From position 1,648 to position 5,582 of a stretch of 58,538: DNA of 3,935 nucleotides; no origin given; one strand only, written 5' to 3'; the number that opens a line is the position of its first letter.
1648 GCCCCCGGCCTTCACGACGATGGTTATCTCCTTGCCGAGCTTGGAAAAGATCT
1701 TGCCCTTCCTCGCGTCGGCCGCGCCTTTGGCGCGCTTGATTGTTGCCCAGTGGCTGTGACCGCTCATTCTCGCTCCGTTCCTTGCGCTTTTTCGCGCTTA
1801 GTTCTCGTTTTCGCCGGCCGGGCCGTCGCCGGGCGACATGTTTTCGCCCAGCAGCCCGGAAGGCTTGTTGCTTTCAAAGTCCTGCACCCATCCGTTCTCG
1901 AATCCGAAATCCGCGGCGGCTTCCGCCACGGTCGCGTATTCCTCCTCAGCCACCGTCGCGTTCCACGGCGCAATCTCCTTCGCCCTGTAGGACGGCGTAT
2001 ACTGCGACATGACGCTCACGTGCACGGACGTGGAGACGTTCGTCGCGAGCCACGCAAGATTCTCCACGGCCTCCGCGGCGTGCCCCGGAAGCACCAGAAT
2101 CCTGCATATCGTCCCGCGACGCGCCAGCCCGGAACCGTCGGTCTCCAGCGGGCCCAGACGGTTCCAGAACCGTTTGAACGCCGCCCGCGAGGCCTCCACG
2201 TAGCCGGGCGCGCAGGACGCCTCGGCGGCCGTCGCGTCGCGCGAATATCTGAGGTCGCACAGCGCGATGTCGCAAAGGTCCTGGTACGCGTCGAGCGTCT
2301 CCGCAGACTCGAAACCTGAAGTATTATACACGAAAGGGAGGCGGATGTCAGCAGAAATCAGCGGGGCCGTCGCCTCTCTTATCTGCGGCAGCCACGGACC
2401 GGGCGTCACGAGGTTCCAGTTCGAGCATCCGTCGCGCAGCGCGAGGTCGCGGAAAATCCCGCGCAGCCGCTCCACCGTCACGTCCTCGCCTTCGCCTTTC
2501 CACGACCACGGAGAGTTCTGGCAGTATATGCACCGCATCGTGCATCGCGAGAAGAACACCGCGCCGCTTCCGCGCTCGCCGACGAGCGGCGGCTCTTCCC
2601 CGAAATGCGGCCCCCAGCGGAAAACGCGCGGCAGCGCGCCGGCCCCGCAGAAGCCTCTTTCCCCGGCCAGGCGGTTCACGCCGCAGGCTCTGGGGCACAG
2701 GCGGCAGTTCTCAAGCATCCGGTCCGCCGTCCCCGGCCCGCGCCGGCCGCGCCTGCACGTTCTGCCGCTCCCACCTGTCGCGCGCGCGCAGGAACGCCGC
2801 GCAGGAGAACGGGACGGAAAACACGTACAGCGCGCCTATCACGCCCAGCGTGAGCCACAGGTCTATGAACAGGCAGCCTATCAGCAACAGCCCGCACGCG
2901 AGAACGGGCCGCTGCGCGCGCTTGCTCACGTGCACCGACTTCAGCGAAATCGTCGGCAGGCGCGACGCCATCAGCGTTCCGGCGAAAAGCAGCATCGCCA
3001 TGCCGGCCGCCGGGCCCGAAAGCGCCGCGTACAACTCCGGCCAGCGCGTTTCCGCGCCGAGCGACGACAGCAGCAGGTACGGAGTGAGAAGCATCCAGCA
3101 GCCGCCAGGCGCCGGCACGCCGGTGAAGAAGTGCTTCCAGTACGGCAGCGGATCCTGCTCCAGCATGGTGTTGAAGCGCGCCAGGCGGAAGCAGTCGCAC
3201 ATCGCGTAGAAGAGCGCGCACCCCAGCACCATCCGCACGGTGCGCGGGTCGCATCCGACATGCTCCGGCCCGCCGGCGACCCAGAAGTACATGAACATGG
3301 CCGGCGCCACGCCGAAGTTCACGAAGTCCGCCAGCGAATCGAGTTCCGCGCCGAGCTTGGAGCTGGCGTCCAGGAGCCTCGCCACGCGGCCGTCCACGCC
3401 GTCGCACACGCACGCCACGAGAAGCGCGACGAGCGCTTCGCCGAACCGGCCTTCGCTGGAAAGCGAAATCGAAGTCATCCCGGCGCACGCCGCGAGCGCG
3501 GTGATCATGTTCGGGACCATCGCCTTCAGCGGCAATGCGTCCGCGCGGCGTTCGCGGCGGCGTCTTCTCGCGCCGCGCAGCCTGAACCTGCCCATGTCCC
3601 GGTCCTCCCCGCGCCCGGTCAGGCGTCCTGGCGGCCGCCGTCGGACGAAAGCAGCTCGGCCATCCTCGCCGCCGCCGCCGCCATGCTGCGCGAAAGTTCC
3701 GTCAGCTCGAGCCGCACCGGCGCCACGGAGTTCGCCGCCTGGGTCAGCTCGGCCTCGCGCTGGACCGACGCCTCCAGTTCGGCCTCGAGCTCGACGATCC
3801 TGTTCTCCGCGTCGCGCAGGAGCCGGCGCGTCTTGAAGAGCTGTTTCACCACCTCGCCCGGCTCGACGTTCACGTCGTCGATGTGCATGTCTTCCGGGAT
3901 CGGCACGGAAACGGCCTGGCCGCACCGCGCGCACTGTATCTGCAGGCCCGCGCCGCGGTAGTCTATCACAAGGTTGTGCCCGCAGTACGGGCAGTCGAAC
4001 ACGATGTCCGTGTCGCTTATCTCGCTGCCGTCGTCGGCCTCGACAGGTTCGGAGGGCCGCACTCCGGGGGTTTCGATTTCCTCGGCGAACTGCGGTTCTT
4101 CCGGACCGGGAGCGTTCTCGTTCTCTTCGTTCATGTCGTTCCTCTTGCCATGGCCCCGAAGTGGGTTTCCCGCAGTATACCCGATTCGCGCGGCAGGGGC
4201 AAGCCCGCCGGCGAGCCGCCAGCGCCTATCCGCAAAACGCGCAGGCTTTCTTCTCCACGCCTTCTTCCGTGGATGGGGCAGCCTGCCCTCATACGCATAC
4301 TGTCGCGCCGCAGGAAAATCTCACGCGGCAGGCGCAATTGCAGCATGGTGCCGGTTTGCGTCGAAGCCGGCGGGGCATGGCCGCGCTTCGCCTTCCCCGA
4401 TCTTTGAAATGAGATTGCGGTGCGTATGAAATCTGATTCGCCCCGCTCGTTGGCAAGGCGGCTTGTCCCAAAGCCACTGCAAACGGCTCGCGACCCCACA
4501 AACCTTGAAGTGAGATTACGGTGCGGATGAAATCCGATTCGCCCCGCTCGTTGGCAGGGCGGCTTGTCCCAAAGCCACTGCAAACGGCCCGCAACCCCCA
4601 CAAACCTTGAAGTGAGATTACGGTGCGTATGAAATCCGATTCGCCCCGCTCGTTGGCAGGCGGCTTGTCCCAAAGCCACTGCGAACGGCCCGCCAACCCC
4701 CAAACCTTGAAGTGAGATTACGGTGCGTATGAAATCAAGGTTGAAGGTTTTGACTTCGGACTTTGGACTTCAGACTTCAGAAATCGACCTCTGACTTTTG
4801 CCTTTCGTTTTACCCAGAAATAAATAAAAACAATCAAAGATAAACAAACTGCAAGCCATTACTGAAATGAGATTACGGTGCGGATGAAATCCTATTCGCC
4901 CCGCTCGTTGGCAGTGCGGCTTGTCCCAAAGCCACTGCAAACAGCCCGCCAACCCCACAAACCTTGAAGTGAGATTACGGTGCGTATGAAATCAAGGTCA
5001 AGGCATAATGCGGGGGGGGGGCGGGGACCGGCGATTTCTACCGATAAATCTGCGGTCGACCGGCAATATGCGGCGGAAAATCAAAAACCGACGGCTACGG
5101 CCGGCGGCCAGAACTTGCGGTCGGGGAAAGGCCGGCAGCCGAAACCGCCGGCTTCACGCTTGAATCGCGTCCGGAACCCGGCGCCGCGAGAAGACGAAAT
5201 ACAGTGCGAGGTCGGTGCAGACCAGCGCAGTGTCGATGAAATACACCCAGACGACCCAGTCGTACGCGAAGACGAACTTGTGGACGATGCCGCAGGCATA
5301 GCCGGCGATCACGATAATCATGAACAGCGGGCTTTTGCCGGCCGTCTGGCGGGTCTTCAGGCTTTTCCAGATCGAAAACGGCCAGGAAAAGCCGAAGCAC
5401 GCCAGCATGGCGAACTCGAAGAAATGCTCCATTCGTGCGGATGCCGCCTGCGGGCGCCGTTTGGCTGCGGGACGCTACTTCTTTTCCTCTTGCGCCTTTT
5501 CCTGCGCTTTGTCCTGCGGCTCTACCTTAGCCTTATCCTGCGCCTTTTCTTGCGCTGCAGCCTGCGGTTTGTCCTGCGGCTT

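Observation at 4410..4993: Array 1: six same-orientation copies of a 24-nt core with reused ~77-nt structured modules in a gene-free gap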

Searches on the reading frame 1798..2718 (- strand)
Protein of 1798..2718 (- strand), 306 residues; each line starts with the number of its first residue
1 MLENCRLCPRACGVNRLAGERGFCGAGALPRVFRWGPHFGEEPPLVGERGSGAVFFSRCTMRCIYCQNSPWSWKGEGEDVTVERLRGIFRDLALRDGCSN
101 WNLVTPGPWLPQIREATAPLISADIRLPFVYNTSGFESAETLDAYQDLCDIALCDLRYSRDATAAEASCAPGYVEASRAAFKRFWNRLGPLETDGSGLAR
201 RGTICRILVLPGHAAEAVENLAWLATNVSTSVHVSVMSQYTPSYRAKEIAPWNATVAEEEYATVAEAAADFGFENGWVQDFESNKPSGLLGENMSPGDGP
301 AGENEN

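Call 14: search_protein_families(library=pfam, proteins=[window:1798-2718:-])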
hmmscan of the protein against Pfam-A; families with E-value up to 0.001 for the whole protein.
window:1798-2718:- (306 aa): 1 family
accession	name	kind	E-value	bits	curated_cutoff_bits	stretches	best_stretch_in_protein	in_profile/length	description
PF04055.27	Radical_SAM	-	0.00017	22.3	29.5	1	55-149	3-101/166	Radical SAM superfamily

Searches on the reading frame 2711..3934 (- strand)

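Call 14: search_protein_families(library=pfam, proteins=[window:2711-3934:-])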
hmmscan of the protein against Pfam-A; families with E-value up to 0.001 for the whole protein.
window:2711-3934:- (407 aa): 1 family
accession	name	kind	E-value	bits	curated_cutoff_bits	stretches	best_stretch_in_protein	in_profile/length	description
PF01066.26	CDP-OH_P_transf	-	5.5e-20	72.7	22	1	139-296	2-138/152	CDP-alcohol phosphatidyltransferase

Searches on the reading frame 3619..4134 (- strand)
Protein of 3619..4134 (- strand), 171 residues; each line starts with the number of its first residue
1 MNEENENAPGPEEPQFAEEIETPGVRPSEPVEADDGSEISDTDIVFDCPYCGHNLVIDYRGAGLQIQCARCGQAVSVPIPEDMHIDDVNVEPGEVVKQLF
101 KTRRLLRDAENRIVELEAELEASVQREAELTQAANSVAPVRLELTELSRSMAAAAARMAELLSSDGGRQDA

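Call 14: search_protein_families(library=pfam, proteins=[window:3619-4134:-])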
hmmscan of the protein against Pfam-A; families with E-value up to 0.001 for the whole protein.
window:3619-4134:- (171 aa): 2 families
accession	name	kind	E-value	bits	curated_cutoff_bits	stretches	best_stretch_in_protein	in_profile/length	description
PF24042.1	DUF7351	-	4.5e-05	23.7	31.2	1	47-84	3-41/177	Domain of unknown function (DUF7351)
PF23454.1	Zn_ribbon_Brz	-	0.00015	22.7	27.9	0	65-91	5-31/58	Transcriptional regulator Brz zinc beta ribbon domain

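Call 18: find_encoding_contigs(protein=window:3619-4134:-, flank=4000, max_places=10)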
Protein window:3619-4134:- (171 aa): 11 contigs read that carry it; 8 places shown.
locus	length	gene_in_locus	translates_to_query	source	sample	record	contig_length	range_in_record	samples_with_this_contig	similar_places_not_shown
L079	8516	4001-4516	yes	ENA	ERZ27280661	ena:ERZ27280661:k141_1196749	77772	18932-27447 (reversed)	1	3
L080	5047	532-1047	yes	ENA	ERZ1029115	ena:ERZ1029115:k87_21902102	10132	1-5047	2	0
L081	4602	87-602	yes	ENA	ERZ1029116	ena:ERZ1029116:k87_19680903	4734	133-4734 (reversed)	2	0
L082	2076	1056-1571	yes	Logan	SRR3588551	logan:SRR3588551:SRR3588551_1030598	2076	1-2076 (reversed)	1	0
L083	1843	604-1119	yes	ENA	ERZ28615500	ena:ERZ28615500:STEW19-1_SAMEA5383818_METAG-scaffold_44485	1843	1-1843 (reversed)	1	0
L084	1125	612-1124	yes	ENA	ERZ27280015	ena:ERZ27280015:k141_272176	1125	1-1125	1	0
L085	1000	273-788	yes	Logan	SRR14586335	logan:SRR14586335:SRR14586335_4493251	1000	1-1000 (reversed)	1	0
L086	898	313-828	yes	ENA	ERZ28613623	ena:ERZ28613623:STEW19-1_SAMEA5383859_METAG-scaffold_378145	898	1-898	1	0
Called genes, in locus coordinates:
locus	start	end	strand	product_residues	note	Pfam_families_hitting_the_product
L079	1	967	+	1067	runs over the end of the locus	PF00873:ACR_tran, PF03176:MMPL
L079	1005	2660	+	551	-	PF02321:OEP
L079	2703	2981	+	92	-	-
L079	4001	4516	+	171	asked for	-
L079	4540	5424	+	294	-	PF01066:CDP-OH_P_transf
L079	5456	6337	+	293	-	-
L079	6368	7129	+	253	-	PF20772:TACO1_YebC_N, PF01709:Transcrip_reg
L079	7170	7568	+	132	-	PF00903:Glyoxalase, PF13669:Glyoxalase_4 (weak), PF18029:Glyoxalase_6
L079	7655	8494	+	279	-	PF00892:EamA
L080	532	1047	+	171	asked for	-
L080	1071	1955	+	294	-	PF01066:CDP-OH_P_transf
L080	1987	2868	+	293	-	-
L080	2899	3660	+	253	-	PF20772:TACO1_YebC_N, PF01709:Transcrip_reg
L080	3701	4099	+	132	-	PF00903:Glyoxalase, PF13669:Glyoxalase_4 (weak), PF18029:Glyoxalase_6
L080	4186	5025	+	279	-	PF00892:EamA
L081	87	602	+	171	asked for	-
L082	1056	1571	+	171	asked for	-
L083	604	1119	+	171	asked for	-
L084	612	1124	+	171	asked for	?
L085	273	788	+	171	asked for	-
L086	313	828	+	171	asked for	-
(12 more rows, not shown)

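Call 57: find_homologous_proteins(query=window:3619-4134:-)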
Query window:3619-4134:- (171 aa): 1225 proteins with E <= 0.001 among 1453 candidates; the best 120 are listed.
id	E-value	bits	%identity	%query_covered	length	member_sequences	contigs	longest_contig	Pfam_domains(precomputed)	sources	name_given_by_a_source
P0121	1.3e-103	362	99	100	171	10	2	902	-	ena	-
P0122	8.8e-84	297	83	100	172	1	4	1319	-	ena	-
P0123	1.7e-65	238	69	98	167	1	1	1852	-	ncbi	-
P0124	1.0e-60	222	80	74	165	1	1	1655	-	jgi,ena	-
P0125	3.3e-57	211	66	96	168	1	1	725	-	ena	-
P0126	4.2e-56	207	71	78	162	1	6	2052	-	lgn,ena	-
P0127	4.3e-49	184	58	95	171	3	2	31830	-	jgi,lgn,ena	-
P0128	8.2e-45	171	63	75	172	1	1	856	-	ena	-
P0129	9.1e-40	154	67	65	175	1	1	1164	-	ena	-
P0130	4.7e-39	152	52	88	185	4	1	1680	-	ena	-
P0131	1.4e-38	150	53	88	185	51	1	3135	-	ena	-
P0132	1.9e-38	150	53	88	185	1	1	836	-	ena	-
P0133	2.5e-38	150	54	78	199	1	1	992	-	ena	-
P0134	2.6e-38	149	51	92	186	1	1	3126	-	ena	-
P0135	3.1e-38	149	56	75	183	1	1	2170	-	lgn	-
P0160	2.4e-36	143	52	89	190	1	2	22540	-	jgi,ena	-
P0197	9.9e-35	138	57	67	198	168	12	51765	-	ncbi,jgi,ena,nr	ncbi:MAG: hypothetical protein IJL17_14325 [Kiritimatiellae bacterium]|nr:hypothetical protein [Kiri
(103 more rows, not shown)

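Call 58: find_encoding_contigs(protein=P0127, flank=4000, max_places=3)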
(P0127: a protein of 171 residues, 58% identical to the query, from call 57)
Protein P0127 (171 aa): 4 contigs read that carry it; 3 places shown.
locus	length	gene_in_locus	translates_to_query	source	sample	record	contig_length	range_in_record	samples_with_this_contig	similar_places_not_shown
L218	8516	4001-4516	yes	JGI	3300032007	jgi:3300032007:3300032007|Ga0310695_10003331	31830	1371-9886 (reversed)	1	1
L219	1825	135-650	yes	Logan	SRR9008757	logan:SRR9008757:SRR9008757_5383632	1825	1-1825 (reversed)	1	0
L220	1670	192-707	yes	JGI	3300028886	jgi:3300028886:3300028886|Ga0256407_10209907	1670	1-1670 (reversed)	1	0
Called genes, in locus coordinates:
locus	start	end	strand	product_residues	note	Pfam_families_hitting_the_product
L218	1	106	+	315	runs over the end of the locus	PF00768:Peptidase_S11, PF13354:Beta-lactamase2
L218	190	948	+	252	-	PF02569:Pantoate_ligase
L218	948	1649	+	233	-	PF00849:PseudoU_synth_2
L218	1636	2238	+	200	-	PF01300:Sua5_yciO_yrdC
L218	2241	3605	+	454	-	PF00728:Glyco_hydro_20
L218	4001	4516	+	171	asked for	-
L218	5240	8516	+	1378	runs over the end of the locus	PF13385:Laminin_G_3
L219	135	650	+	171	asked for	-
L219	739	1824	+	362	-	?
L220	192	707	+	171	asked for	-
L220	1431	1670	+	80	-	?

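Call 59: find_encoding_contigs(protein=P0197, flank=4000, max_places=3)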
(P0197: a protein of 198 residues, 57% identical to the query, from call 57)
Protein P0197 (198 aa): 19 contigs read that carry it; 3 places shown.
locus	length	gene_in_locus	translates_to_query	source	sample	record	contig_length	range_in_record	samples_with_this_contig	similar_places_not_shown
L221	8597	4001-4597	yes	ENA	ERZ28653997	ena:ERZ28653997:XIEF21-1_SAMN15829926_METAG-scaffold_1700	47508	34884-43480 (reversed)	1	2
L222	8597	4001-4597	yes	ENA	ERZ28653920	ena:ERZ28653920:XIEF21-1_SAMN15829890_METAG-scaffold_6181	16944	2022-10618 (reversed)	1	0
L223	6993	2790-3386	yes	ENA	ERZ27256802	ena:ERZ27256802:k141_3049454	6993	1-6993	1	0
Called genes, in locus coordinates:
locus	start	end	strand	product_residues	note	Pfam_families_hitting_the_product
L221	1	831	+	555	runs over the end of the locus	-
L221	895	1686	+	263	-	PF00929:RNase_T, PF13482:RNase_H_2 (faint)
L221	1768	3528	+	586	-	PF13509:S1_2 (faint), PF21710:Spt6_S1 (faint), PF18614:RNase_II_C_S1 (faint), PF00575:S1, PF00575:S1, PF23459:S1_RRP5 (weak), PF00575:S1, PF23459:S1_RRP5, +3 more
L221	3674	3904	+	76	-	PF00830:Ribosomal_L28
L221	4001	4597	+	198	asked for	-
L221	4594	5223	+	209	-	PF01066:CDP-OH_P_transf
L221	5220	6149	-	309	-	-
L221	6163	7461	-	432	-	PF02403:Seryl_tRNA_N, PF00587:tRNA-synt_2b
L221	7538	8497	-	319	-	-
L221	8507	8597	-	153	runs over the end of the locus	-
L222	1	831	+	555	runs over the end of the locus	-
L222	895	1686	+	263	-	PF00929:RNase_T, PF13482:RNase_H_2 (faint)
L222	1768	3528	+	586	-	PF13509:S1_2 (faint), PF21710:Spt6_S1 (faint), PF18614:RNase_II_C_S1 (faint), PF00575:S1, PF00575:S1, PF23459:S1_RRP5 (weak), PF00575:S1, PF23459:S1_RRP5, +3 more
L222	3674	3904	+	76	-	PF00830:Ribosomal_L28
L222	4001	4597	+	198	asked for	-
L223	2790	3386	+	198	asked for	-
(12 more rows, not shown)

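Call 60: find_encoding_contigs(protein=P0160, flank=4000, max_places=3)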
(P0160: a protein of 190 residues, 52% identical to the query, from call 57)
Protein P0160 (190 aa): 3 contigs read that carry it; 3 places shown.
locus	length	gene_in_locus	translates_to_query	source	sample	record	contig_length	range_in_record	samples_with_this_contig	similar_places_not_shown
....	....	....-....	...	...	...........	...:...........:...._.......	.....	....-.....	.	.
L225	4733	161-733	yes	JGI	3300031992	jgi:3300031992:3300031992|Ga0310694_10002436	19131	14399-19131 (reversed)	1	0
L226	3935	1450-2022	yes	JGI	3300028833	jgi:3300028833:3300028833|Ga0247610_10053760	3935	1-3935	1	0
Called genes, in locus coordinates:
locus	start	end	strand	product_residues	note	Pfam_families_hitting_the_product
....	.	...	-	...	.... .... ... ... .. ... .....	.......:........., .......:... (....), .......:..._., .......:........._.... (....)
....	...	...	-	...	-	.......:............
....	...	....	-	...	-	-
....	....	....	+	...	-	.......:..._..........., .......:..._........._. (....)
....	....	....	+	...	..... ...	-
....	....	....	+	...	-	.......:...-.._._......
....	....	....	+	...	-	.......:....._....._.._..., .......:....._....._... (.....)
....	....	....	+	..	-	-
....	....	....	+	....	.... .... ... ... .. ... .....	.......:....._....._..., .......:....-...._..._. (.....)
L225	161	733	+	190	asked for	-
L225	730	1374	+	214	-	PF01066:CDP-OH_P_transf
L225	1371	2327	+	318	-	PF22847:Glyco_hydro_43_rel, PF00251:Glyco_hydro_32N (faint)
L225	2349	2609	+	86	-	-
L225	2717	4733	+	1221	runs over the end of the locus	PF17132:Glyco_hydro_106, PF11875:DnaJ-like_C11_C (faint)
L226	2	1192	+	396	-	?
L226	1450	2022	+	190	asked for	-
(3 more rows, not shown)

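Call 61: find_encoding_contigs(protein=P0122, flank=4000, max_places=4)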
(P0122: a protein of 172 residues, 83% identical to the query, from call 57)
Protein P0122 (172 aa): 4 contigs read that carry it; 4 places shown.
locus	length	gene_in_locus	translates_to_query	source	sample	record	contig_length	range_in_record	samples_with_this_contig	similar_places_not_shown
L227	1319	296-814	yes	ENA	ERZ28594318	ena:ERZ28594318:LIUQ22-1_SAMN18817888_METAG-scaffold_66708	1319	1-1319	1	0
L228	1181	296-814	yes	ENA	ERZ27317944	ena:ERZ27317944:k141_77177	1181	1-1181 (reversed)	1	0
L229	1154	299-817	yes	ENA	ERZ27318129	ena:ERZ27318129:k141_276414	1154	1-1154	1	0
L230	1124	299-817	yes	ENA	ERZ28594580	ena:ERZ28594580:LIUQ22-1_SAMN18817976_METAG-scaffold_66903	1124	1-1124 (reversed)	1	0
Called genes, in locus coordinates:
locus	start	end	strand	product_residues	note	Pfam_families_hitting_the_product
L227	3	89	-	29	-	?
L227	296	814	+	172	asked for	-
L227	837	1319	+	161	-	?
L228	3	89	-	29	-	?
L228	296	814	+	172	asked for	-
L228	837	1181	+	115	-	?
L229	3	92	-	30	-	?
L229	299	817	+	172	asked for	-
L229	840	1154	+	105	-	?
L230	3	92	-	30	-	?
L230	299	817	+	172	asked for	-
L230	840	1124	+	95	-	?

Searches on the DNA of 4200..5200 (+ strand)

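Call 22: search_rna_families(source=window, start=4200, end=5200, threshold=evalue, max_evalue=10)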
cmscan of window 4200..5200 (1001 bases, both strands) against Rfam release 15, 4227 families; matches with E-value up to 10: 1.
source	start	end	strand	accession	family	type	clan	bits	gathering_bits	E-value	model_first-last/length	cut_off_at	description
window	4247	4294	+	RF02278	Betaproteobacteria_toxic_sRNA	Gene; sRNA;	-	13.7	50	9.7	1-64/64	no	Betaproteobacteria toxic small RNA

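Call 89: search_dna_similar(query=window:4380-5010:+, collection=phages, mode=distant, max_evalue=0.01, max_rows=5)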
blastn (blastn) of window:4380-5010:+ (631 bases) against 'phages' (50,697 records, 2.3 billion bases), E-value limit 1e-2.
No match.

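Call 91: search_dna_similar(query=window:4380-5010:+, collection=plasmids, mode=distant, max_evalue=0.01, max_rows=5)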
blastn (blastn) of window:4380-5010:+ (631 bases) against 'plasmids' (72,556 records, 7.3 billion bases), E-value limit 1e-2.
No match.

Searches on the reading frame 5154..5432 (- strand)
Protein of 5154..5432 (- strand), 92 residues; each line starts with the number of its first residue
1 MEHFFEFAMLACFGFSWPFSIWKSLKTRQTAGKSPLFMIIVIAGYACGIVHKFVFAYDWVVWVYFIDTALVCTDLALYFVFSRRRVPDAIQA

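Call 14: search_protein_families(library=pfam, proteins=[window:5154-5432:-])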
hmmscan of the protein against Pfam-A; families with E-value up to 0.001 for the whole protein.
window:5154-5432:- (92 aa): 0 families

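Call 19: find_encoding_contigs(protein=window:5154-5432:-, flank=4000, max_places=10)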
Protein window:5154-5432:- (92 aa): 9 contigs read that carry it; 5 places shown.
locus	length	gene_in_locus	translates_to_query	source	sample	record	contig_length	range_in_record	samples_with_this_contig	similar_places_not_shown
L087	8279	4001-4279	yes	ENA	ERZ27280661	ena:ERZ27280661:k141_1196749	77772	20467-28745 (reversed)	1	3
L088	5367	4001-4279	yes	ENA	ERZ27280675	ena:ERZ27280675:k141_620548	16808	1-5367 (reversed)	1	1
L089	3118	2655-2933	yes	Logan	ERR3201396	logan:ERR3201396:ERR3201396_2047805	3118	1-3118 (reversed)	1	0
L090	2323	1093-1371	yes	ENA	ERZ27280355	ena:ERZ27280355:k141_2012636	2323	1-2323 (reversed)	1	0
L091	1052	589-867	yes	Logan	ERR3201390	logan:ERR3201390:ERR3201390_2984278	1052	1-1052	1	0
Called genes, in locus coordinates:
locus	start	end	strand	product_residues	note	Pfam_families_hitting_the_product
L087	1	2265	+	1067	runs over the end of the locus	PF00873:ACR_tran, PF03176:MMPL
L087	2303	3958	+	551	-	PF02321:OEP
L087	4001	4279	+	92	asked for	-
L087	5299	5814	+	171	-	-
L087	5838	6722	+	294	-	PF01066:CDP-OH_P_transf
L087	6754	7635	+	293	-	-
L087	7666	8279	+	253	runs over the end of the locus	PF20772:TACO1_YebC_N, PF01709:Transcrip_reg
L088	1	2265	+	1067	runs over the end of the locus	PF00873:ACR_tran, PF03176:MMPL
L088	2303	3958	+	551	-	PF02321:OEP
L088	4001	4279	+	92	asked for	-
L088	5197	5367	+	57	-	?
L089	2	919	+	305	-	?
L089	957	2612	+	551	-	PF02321:OEP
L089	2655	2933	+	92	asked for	-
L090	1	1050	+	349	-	?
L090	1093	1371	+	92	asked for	-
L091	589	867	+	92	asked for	-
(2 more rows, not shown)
